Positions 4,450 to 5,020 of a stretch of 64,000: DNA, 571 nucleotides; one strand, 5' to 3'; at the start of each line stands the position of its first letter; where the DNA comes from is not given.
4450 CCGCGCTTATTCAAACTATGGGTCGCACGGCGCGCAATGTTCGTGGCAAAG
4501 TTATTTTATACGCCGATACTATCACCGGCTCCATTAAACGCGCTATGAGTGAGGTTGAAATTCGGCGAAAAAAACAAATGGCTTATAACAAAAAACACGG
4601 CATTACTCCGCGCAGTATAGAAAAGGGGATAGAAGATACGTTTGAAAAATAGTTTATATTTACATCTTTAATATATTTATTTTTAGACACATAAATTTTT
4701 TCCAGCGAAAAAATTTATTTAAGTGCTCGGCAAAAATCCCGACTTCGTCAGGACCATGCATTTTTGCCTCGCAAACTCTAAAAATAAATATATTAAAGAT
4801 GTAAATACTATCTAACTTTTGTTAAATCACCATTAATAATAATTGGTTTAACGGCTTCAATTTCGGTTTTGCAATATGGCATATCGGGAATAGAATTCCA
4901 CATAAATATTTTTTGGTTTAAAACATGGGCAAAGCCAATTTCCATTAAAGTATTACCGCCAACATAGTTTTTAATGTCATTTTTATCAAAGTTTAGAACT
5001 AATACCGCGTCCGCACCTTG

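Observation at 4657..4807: MITE-like element family with long terminal inverted repeats, two copies in the window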

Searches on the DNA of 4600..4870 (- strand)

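Call 7: search_rna_families(source=window, start=4600, end=4870, threshold=evalue, max_evalue=10, show_alignments=3)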
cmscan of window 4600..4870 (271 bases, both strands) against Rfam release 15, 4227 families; matches with E-value up to 10: 7.
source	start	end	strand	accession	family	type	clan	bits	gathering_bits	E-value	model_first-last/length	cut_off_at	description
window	4657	4807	-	RF04225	MIR7502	Gene; miRNA;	-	30.5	71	0.072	1-143/143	no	MIR7502 microRNA precursor family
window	4639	4826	+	RF04174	MIR4208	Gene; miRNA;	-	20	140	0.88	1-191/191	no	MIR4208 microRNA precursor family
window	4802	4858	-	RF02582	tsr33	Gene; sRNA;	-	18.4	109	5.3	1-85/85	no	S. aureus tsr33 small RNA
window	4639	4769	-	RF01578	RUF1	Gene; sRNA;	-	16.9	70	0.45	1-264/264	no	Plasmodium RNA of unkown function RUF1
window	4658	4806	+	RF00885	MIR821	Gene; miRNA;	-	15.3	249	1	50-226/275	no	MIR821 microRNA precursor family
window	4654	4810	-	RF04156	MIR2670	Gene; miRNA;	-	13.6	117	1.4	1-200/200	no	MIR2670 microRNA precursor family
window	4716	4828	+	RF02515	AfaR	Gene; sRNA;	-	13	100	5.7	1-234/234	no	AfaR small RNA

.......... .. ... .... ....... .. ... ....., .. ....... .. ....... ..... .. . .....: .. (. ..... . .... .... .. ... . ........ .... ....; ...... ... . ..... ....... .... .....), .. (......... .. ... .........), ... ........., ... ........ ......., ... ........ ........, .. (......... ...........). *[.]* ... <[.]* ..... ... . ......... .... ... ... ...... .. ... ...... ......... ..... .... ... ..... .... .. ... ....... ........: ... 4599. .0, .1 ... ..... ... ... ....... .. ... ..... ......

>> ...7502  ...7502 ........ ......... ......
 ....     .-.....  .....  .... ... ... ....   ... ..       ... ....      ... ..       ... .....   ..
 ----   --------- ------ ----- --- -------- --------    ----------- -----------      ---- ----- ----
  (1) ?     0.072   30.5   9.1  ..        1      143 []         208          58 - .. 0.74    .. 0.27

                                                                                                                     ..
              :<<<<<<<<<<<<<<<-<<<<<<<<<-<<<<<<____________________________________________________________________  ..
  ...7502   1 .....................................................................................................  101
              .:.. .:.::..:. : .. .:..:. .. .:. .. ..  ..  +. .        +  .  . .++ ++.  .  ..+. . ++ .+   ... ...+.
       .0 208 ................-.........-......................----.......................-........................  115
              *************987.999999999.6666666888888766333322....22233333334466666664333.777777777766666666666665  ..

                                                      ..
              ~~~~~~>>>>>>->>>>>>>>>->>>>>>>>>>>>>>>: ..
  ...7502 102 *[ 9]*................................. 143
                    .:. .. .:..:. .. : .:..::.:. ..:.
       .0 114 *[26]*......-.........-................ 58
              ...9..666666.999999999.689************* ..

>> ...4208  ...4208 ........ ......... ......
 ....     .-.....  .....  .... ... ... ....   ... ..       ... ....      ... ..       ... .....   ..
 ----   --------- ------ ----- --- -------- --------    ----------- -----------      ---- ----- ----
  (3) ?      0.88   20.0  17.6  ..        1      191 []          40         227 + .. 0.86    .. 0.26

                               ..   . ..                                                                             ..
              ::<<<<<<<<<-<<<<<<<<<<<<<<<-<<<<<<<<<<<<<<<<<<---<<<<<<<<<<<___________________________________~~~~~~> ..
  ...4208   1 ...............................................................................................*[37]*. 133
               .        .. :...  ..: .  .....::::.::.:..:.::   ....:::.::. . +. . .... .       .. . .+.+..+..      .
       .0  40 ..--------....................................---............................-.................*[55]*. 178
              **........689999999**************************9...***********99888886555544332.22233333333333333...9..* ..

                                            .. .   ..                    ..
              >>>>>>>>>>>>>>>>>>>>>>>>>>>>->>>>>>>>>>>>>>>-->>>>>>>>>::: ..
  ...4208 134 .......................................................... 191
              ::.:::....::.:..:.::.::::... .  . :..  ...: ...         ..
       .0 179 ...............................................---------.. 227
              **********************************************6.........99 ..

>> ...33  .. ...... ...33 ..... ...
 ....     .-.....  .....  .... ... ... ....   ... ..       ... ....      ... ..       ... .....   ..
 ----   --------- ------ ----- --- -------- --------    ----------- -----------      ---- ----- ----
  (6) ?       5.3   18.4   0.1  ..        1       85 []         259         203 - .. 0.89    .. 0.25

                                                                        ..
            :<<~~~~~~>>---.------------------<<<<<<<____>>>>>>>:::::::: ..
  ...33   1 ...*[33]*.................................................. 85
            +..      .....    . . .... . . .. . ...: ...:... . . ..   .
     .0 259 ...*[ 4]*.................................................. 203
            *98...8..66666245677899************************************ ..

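Call 33: build_rna_model(alignment_id=A2, structure=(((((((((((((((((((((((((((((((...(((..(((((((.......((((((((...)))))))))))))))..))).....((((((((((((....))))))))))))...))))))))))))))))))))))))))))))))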
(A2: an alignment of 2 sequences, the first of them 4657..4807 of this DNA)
Model R1 built from alignment A2 (2 sequences, 151 columns); structure: as given.
model positions 151; base pairs 61; branch points 1; effective number of sequences 0.64; information 0.59 bits per position. Calibrated on 0.2 Mb of random sequence (short: E-values are rough).
structure used (alignment columns):
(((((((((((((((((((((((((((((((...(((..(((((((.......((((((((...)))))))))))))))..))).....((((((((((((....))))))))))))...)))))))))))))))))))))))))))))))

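Call 34: search_with_rna_model(model_id=R1, sources=[window, L052, L053, L054, L055, L056, L057, L058, L059, L060, L061, L062, L063, L064, L065, L066, L067, L068, L069, L070, L071, L072, L073, L074, L075, L076, L077, L078, L079, L080, L081, L082, L083, L084, L085, L086, L087, L088, L089, L090, L091, L092, L093, L094, L095, L096, L097, L098, L099, L100, L101, L102, L103, L104, L105, L106, L107, L108, L109, L110, L111, L112, L113, L114, L115, L116, L117, L118, L119, L120, L121, L122, L123, L124, L125, L126, L127, L128, L129, L130, L131], max_evalue=10, show_alignments=4)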
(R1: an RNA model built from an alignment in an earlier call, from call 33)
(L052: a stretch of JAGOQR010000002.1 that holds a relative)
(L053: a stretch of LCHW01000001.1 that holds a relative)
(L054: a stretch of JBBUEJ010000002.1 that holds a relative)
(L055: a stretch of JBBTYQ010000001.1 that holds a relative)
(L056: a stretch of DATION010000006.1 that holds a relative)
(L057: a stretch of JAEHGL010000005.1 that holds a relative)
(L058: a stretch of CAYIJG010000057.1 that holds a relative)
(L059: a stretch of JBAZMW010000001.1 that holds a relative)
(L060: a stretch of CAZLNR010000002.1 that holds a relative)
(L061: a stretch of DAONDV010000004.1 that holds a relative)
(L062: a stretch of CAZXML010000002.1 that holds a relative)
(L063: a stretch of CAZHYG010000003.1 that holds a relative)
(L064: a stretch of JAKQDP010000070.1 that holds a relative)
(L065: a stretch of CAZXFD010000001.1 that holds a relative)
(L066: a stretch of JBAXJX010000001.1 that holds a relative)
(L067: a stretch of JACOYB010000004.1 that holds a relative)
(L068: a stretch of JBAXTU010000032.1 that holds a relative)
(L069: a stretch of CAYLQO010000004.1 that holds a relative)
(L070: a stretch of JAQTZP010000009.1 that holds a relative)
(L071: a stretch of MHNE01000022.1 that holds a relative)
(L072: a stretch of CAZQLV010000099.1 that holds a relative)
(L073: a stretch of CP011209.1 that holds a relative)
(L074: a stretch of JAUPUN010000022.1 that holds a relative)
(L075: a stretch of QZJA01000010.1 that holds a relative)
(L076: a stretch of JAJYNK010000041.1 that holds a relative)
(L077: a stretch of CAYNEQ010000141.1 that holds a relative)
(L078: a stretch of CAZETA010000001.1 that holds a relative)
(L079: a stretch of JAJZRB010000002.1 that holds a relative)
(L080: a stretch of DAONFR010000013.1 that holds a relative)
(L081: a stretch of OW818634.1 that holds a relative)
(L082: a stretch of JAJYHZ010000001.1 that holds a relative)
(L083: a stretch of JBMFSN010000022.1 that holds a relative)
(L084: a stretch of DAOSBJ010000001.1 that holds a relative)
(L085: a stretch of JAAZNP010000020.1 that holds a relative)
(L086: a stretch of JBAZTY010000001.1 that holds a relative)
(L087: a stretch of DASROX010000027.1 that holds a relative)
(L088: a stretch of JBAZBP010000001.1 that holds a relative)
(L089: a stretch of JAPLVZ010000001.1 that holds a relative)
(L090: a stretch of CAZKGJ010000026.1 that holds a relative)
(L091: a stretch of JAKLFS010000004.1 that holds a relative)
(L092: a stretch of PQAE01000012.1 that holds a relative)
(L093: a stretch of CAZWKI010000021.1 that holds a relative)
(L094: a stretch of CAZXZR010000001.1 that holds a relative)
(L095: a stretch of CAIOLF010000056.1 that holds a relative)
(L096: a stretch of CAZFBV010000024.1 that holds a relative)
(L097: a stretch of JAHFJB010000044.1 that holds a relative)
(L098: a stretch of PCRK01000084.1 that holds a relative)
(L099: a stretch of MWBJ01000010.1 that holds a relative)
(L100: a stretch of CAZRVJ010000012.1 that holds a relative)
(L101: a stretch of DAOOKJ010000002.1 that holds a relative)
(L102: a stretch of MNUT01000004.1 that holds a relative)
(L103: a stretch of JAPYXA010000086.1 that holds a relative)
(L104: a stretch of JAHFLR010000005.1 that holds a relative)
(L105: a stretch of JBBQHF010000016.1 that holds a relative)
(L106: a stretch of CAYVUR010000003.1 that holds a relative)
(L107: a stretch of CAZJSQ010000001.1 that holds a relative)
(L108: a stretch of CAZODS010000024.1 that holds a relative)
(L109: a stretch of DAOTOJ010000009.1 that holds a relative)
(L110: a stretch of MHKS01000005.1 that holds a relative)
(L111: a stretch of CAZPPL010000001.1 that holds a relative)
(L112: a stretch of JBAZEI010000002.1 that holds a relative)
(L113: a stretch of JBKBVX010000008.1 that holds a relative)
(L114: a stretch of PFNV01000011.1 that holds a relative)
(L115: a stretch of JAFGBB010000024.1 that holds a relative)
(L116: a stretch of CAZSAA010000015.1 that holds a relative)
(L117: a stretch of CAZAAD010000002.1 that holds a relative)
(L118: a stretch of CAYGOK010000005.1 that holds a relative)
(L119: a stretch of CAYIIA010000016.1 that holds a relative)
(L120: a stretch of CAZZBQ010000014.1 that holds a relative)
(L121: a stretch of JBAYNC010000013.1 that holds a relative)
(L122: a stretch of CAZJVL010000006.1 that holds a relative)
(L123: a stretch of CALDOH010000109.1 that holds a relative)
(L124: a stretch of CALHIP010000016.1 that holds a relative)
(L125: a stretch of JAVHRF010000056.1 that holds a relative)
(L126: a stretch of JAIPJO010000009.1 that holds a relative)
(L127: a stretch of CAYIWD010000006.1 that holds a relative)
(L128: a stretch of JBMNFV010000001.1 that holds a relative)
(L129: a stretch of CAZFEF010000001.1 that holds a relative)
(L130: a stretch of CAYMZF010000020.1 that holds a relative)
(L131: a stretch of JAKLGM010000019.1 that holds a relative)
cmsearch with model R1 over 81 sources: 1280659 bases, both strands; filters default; matches with E-value up to 10: 6.
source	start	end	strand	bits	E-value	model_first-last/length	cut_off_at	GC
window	16180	16330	+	170.2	5.1e-35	1-151/151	no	0.34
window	4657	4807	-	164.5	9.9e-34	1-151/151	no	0.27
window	16180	16330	-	50.7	4.8e-08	1-151/151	no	0.34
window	4657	4807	+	47.1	3.2e-07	1-151/151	no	0.27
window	850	919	+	20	0.4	1-151/151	no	0.56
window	850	919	-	19.2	0.61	1-151/151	no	0.56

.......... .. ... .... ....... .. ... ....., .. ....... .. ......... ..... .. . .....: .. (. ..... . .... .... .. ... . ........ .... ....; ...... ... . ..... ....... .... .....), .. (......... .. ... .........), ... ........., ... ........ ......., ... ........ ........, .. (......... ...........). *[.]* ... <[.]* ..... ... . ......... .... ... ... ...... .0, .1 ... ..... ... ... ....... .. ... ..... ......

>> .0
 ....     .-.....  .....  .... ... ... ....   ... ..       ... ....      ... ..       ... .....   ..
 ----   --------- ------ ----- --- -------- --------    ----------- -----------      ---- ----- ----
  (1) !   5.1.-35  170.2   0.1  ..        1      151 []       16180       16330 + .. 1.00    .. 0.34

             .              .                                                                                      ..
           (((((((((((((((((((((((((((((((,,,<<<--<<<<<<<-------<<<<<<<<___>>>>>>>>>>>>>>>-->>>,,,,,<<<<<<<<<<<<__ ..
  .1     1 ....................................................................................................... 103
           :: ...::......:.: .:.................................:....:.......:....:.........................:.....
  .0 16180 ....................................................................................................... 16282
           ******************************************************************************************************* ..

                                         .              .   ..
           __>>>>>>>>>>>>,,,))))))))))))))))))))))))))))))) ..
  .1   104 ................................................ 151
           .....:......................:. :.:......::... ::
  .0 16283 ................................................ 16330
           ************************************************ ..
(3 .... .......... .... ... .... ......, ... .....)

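Call 40: search_with_rna_model(model_id=R1, sources=[L132, L133, L134, L135], max_evalue=10, filters=off)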
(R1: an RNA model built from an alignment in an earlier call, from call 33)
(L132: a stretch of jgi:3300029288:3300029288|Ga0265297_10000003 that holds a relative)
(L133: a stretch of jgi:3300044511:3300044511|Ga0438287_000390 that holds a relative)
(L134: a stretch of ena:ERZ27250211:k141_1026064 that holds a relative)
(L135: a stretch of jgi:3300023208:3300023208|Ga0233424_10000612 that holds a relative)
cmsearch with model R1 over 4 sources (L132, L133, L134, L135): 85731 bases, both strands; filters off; matches with E-value up to 10: 22.
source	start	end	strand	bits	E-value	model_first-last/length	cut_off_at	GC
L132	2195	2228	+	14.1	0.59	1-151/151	no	0.38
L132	2195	2228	-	12.5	1.4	1-151/151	no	0.38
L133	5633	5666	-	12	1.8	1-151/151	no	0.29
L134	5633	5666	-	12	1.8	1-151/151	no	0.29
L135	5633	5666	-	12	1.8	1-151/151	no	0.29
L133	679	710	+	11.7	2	1-151/151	no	0.28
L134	679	710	+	11.7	2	1-151/151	no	0.28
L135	679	710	+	11.7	2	1-151/151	no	0.28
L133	5633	5666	+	11.6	2.2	1-151/151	no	0.29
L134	5633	5666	+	11.6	2.2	1-151/151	no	0.29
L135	5633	5666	+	11.6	2.2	1-151/151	no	0.29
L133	3529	3563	-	9.6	5.9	1-151/151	no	0.31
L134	3529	3563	-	9.6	5.9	1-151/151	no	0.31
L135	3529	3563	-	9.6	5.9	1-151/151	no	0.31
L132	21679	21782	+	9.6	6.1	1-151/151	no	0.4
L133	7779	7827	-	9.3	7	35-84/151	no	0.53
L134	7779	7827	-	9.3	7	35-84/151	no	0.53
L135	7779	7827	-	9.3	7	35-84/151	no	0.53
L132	11988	12028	+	9.3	7.1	1-151/151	no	0.56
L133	3524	3568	+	9.3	7.1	1-151/151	no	0.31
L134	3524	3568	+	9.3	7.1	1-151/151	no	0.31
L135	3524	3568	+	9.3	7.1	1-151/151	no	0.31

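Call 44: search_with_rna_model(model_id=R1, sources=[L136, L139, L140, L141, L138], max_evalue=10, filters=off)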
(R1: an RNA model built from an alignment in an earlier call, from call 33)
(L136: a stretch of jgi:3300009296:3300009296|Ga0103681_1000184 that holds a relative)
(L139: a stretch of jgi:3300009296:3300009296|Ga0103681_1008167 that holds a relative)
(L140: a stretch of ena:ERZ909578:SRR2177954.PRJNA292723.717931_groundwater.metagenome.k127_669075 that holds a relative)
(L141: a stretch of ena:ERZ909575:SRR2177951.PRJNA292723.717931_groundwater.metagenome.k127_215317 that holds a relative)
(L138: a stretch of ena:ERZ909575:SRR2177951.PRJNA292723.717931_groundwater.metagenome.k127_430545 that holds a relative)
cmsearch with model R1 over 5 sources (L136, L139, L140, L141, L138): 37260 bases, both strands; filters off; matches with E-value up to 10: 32.
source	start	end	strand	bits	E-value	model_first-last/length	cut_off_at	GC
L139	5014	5083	+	20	0.012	1-151/151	no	0.56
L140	5064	5133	+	20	0.012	1-151/151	no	0.56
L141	2318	2387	+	20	0.012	1-151/151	no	0.56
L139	5014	5083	-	19.2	0.018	1-151/151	no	0.56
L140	5064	5133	-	19.2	0.018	1-151/151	no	0.56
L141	2318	2387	-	19.2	0.018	1-151/151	no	0.56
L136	14063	14133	+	17.9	0.035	1-151/151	no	0.28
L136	14063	14133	-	17.7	0.04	1-151/151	no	0.28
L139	2664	2716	+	13.6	0.33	1-151/151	no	0.15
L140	2714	2766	+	13.6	0.33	1-151/151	no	0.15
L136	8065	8178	+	13.5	0.35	11-141/151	no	0.31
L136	12940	12979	-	11.7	0.88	1-151/151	no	0.47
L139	2664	2716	-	9.6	2.6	1-151/151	no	0.15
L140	2714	2766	-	9.6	2.6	1-151/151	no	0.15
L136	12942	12977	+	9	3.5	1-151/151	no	0.44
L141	4979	5029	+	8.7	4.3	1-151/151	no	0.22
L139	130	154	-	8.6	4.3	1-151/151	no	0.44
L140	180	204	-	8.6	4.3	1-151/151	no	0.44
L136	15314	15343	+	8.2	5.4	1-151/151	no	0.4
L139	130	154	+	8.2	5.4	1-151/151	no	0.44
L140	180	204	+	8.2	5.4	1-151/151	no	0.44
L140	19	50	-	7.8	6.8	1-151/151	no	0.56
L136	7587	7630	+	7.7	7.1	40-80/151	no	0.43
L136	7864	7914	+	7.7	7.1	1-151/151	no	0.27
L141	4213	4238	-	7.7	7.2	1-151/151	no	0.38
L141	4213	4238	+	7.5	7.7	1-151/151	no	0.38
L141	4979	5029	-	7.2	9.1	1-151/151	no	0.22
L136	4041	4091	+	7.2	9.1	1-151/151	no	0.29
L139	5095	5132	-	7.2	9.2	1-151/151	no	0.24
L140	5145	5182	-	7.2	9.2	1-151/151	no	0.24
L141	2399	2436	-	7.2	9.2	1-151/151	no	0.24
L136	3785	3818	+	7.1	9.6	1-151/151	no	0.15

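Call 50: search_with_rna_model(model_id=R1, sources=[L142, L143], max_evalue=10, filters=off, show_alignments=2)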
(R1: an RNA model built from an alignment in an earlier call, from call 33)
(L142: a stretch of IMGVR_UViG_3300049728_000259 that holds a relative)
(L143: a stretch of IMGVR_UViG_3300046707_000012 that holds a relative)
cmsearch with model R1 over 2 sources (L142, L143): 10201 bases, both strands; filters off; matches with E-value up to 10: 13.
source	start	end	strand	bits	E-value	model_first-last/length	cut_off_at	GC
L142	4687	4734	+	10.6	0.43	1-151/151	no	0.77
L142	4687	4734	-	8.8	1.1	1-151/151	no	0.77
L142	4834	4875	-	7.4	2.2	1-151/151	no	0.57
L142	2350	2383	-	6.1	4.4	1-151/151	no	0.79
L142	5199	5274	+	5.9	5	1-151/151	no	0.61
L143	3529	3557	+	5.5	6.2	1-151/151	no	0.72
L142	4842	4865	+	5.4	6.4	1-151/151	no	0.5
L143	710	822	-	5.2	7.1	1-151/151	no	0.55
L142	922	948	-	4.8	8.5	1-151/151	no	0.7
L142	2891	2920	+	4.8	8.9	1-151/151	no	0.53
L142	4078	4118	-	4.7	9.4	36-83/151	no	0.83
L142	1846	1918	-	4.6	9.7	1-151/151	no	0.6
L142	2260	2296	+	4.6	9.8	1-151/151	no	0.59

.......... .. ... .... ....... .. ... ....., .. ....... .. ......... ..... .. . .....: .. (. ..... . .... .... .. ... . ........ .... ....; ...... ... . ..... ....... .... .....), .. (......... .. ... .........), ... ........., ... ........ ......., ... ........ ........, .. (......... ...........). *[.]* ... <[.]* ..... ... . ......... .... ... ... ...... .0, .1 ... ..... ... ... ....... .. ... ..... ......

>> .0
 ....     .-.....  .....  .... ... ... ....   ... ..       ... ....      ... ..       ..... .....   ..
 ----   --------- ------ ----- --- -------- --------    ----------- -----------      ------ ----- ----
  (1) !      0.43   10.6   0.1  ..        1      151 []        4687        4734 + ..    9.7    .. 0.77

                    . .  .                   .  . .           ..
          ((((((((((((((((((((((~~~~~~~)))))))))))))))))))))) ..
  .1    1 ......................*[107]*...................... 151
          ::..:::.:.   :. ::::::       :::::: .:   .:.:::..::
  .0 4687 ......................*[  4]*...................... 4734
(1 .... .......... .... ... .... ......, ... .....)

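Call 59: search_with_rna_model(model_id=R1, sources=[L144, L145, L146, L147], max_evalue=10, filters=off)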
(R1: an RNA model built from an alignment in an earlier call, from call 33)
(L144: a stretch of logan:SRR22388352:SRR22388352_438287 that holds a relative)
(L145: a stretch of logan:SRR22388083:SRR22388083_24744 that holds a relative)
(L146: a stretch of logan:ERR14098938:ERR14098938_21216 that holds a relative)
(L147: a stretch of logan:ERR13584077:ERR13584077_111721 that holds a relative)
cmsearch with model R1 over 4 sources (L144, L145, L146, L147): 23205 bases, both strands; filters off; matches with E-value up to 10: 12.
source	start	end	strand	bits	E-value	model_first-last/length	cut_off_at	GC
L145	1234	1302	-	19.8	0.0081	1-151/151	no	0.26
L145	1234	1302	+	17.8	0.024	1-151/151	no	0.26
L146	3418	3510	+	15.7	0.07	18-134/151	no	0.29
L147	1806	1898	+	15.7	0.07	18-134/151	no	0.29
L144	1087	1127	+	12.8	0.31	37-82/151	no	0.56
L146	3464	3495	-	10.1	1.3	1-151/151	no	0.41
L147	1852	1883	-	10.1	1.3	1-151/151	no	0.41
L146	9366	9388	+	8.5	2.9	50-72/151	no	0.57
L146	4987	5044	-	7.2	5.8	1-151/151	no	0.47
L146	6451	6491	-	6.9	6.8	1-151/151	no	0.39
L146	2515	2641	-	6.3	9.3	1-151/151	no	0.43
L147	903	1029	-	6.3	9.3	1-151/151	no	0.43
